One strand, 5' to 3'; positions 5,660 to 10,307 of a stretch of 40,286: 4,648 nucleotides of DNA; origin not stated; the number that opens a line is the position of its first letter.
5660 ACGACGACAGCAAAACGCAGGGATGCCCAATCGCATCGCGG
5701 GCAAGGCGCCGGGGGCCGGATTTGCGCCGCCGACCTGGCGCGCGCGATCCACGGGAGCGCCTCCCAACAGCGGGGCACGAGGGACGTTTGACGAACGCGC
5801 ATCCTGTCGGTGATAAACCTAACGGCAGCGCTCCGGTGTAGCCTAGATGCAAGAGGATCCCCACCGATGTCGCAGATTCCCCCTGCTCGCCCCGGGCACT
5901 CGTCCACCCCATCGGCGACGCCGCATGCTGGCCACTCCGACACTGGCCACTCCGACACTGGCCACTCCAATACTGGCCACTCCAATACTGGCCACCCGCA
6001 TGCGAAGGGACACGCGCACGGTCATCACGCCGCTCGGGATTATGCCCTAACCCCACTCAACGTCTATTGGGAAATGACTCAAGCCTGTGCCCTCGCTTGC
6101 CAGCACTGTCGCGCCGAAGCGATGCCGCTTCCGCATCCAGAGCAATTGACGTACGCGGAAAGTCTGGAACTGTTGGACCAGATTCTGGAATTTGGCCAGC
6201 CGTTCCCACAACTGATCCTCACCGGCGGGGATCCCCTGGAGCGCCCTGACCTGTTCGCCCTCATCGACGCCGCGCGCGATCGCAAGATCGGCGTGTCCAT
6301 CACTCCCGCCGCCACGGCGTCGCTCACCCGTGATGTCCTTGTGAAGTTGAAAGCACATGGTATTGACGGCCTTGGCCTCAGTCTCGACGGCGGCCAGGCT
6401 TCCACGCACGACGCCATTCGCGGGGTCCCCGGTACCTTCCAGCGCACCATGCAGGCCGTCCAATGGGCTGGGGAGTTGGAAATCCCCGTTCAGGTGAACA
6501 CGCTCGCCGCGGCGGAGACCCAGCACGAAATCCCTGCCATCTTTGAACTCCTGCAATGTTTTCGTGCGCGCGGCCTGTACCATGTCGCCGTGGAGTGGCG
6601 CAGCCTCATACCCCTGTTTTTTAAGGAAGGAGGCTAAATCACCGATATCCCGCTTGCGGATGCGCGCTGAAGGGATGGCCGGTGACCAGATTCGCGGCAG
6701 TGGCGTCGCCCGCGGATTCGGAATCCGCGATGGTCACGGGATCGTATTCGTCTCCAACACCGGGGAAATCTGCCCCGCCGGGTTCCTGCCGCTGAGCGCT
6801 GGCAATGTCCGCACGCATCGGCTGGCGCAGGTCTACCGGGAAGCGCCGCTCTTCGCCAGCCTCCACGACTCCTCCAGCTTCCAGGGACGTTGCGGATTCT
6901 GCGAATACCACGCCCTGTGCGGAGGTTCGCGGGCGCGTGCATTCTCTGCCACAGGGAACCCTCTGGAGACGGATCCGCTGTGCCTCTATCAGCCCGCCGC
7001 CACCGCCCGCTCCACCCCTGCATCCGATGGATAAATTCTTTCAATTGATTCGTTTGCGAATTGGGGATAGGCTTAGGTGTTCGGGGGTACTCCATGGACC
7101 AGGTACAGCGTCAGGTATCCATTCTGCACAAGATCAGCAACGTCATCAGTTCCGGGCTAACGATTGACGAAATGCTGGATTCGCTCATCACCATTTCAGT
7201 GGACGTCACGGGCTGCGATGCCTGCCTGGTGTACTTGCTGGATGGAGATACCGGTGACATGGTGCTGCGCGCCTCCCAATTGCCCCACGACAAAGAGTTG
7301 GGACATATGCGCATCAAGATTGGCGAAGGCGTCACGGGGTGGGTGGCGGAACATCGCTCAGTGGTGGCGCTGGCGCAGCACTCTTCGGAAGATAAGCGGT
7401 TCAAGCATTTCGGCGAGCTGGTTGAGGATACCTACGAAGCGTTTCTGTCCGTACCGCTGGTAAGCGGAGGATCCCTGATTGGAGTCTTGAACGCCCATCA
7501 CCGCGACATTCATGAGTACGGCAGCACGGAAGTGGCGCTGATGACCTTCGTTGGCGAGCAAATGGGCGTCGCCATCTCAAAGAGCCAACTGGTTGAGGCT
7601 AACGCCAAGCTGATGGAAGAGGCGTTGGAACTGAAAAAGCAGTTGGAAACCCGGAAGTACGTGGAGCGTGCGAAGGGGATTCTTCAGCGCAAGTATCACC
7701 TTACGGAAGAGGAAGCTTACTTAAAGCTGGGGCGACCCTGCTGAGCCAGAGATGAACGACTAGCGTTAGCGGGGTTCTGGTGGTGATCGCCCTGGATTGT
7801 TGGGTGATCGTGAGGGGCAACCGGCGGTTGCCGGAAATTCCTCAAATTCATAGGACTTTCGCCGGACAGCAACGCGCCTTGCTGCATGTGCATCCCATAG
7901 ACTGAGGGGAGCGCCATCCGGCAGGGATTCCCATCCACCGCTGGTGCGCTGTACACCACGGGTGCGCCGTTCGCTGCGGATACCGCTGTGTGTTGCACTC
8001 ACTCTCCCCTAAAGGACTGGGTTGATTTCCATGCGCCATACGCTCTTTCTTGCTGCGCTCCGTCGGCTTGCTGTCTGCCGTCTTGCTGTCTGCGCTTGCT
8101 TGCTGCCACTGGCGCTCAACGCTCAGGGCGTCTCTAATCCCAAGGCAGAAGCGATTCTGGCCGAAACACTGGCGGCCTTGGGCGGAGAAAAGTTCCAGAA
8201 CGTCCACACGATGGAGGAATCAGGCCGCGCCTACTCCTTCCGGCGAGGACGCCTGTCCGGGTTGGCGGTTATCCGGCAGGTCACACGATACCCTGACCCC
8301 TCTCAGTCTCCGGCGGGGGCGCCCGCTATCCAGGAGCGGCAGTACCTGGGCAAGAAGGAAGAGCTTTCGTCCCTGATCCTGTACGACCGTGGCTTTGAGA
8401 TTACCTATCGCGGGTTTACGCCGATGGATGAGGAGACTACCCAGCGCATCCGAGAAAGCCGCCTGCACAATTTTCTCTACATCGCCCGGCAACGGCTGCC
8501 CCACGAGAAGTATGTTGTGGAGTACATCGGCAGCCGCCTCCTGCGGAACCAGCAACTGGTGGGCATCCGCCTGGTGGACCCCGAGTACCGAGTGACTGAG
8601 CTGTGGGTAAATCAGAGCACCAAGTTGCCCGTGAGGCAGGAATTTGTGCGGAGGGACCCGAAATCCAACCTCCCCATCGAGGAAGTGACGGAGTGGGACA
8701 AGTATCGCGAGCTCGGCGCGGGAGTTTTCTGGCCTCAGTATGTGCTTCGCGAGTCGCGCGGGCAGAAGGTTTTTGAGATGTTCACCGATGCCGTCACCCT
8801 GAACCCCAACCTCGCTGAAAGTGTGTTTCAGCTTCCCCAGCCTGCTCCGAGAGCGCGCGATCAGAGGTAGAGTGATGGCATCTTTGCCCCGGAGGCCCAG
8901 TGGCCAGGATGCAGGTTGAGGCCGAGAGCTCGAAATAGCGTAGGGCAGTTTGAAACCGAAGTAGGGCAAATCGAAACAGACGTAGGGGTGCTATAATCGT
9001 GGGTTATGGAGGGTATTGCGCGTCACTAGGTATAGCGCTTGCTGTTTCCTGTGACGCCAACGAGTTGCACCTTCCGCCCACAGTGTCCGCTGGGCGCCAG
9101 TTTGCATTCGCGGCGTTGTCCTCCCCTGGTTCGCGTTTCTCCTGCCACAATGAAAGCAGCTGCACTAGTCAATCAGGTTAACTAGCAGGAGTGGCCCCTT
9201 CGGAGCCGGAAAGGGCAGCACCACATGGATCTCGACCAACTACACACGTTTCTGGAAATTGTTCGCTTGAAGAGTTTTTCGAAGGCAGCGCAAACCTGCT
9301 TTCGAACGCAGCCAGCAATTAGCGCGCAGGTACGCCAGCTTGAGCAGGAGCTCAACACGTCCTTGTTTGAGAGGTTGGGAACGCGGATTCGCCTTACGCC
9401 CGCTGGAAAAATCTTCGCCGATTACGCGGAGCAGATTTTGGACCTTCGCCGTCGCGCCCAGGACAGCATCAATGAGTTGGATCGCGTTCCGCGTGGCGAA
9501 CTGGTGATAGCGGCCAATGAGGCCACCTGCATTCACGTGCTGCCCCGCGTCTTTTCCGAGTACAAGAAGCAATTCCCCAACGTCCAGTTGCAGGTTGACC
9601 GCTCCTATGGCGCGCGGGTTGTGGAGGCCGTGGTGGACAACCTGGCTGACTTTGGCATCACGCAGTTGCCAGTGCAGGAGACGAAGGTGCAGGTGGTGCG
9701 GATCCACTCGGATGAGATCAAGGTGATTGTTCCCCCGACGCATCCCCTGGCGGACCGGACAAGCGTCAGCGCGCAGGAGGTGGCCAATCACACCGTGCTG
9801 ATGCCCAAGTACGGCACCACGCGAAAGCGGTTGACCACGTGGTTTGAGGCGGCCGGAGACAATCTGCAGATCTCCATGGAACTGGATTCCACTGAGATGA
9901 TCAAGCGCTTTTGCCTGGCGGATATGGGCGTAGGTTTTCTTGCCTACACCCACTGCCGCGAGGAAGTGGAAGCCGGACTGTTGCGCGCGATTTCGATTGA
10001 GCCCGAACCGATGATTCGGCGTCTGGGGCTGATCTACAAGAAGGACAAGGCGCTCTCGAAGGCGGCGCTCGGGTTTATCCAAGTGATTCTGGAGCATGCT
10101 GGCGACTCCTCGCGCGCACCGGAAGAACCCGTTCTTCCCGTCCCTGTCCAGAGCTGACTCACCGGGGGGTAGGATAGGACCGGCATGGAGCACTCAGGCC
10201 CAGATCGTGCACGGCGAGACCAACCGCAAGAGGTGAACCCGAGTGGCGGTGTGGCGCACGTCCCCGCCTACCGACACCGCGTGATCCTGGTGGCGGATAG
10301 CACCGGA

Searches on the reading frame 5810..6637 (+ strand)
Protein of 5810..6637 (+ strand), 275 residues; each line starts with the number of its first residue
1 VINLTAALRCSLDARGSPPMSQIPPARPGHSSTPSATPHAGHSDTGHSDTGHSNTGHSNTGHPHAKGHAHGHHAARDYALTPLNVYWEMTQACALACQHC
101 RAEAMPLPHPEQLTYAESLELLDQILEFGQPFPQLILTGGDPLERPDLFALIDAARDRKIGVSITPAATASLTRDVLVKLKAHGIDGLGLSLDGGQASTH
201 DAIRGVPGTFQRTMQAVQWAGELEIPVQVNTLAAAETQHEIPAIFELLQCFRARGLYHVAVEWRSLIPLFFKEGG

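Call 59: search_protein_families(library=pfam, proteins=[window:5810-6637:+], max_evalue=0.0001)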
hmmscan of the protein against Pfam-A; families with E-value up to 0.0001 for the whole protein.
window:5810-6637:+ (275 aa): 1 family
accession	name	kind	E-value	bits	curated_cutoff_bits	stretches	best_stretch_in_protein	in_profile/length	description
PF04055.27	Radical_SAM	-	3.2e-19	70.2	29.5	1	88-248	2-166/166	Radical SAM superfamily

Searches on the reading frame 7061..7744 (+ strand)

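Call 59: search_protein_families(library=pfam, proteins=[window:7061-7744:+], max_evalue=0.0001)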
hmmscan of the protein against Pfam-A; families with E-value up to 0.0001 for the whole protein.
window:7061-7744:+ (227 aa): 4 families
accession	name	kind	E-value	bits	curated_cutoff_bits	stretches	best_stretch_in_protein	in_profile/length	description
PF13185.12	GAF_2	-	1.5e-18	67.7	28.6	1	33-172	2-135/136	GAF domain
PF01590.32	GAF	-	2.5e-16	60.8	22.4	1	35-172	2-133/133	GAF domain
PF13492.12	GAF_3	-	5.6e-12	46.6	27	1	35-173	2-128/129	GAF domain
PF03861.19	ANTAR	-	4.9e-10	39.5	27.3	1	190-223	2-35/54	ANTAR domain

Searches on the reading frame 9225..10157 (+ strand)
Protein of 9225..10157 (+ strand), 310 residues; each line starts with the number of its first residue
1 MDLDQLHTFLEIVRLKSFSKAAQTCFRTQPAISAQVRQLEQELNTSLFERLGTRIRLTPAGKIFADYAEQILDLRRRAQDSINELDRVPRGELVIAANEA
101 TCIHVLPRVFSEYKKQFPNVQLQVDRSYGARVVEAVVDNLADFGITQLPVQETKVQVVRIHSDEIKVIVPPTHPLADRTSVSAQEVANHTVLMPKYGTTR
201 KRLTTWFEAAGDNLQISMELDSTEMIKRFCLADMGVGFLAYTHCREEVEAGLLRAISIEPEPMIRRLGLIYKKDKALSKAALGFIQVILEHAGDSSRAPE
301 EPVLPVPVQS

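Call 59: search_protein_families(library=pfam, proteins=[window:9225-10157:+], max_evalue=0.0001)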
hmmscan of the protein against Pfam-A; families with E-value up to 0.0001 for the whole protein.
window:9225-10157:+ (310 aa): 2 families
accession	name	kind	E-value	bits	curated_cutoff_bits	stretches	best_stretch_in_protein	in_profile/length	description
PF03466.25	LysR_substrate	-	8.8e-46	156.4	28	1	88-292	3-208/209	LysR substrate binding domain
PF00126.33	HTH_1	-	9.5e-22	77.2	26.6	1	3-62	1-60/60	Bacterial regulatory helix-turn-helix protein, lysR family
